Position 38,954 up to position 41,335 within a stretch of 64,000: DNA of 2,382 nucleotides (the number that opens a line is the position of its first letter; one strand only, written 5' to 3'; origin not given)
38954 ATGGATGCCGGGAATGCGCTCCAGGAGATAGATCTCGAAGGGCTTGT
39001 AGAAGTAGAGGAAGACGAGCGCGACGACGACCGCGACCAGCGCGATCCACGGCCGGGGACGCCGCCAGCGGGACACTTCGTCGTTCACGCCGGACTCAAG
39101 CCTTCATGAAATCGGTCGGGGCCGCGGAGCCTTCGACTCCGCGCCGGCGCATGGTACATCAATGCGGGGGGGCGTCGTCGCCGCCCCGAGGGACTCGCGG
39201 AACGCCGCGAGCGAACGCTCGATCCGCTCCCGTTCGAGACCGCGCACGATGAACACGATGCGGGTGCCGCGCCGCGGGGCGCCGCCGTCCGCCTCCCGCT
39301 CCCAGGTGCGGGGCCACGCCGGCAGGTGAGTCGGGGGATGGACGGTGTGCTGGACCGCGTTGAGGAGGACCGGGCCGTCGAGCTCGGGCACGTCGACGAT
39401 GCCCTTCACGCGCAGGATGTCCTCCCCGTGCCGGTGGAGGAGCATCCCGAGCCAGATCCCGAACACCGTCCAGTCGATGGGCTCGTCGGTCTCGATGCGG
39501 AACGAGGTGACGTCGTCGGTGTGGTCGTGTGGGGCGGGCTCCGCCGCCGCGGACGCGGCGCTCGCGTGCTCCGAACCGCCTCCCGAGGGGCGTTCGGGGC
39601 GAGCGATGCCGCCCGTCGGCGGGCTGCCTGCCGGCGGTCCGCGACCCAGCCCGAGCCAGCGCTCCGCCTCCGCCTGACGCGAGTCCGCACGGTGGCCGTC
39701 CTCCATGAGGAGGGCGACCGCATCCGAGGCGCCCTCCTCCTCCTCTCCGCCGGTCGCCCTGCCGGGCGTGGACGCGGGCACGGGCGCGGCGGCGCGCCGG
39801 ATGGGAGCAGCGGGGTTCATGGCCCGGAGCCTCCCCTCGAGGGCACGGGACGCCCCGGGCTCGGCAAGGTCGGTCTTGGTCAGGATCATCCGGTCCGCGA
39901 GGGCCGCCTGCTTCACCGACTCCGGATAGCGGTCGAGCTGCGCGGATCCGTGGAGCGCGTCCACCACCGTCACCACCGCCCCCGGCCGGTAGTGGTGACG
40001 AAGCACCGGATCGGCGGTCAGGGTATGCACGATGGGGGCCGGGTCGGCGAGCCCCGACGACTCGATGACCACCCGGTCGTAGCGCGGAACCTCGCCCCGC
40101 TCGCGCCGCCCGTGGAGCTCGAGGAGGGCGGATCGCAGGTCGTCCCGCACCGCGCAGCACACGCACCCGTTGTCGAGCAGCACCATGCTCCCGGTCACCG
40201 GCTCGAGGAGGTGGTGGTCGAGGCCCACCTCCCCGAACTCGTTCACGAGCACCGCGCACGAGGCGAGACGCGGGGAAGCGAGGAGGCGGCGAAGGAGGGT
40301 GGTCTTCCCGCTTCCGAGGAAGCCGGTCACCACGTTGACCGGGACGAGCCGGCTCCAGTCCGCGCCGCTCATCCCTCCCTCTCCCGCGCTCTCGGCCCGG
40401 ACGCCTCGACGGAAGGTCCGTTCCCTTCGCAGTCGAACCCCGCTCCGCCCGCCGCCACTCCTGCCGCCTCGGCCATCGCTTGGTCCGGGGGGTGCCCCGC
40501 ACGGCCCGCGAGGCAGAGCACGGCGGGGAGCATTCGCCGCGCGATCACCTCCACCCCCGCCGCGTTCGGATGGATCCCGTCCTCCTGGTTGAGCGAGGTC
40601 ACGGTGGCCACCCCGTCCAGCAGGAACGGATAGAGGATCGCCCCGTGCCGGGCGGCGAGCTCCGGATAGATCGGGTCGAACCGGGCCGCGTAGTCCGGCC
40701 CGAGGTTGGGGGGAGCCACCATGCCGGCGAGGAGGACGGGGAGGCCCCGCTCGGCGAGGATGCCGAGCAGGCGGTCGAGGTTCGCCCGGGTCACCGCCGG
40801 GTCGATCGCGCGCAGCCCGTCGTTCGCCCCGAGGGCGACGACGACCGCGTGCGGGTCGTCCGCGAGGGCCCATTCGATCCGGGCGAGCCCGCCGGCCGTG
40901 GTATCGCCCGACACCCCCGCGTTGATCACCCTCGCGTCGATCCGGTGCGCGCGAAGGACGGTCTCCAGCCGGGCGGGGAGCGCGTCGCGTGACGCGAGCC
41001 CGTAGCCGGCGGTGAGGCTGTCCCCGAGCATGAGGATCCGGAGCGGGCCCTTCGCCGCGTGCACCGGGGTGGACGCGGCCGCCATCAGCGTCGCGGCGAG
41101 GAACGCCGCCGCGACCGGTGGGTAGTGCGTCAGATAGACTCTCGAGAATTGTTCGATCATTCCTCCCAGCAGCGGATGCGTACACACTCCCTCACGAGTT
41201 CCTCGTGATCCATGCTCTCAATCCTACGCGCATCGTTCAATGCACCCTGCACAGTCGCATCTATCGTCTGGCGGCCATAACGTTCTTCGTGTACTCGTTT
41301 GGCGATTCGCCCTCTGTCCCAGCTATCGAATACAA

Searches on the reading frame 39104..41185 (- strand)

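Call 28: search_protein_families(library=pfam, proteins=[window:39104-41185:-], max_evalue=0.0001)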
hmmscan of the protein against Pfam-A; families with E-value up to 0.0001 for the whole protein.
window:39104-41185:- (693 aa): 2 families
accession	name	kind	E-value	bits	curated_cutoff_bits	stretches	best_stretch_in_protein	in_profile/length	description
PF02492.25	cobW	-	5e-45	153.7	20.7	1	282-462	1-178/180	CobW/HypB/UreG, nucleotide-binding domain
PF07683.19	CobW_C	-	1.1e-20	73.7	22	1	559-662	1-93/94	Cobalamin synthesis protein cobW C-terminal domain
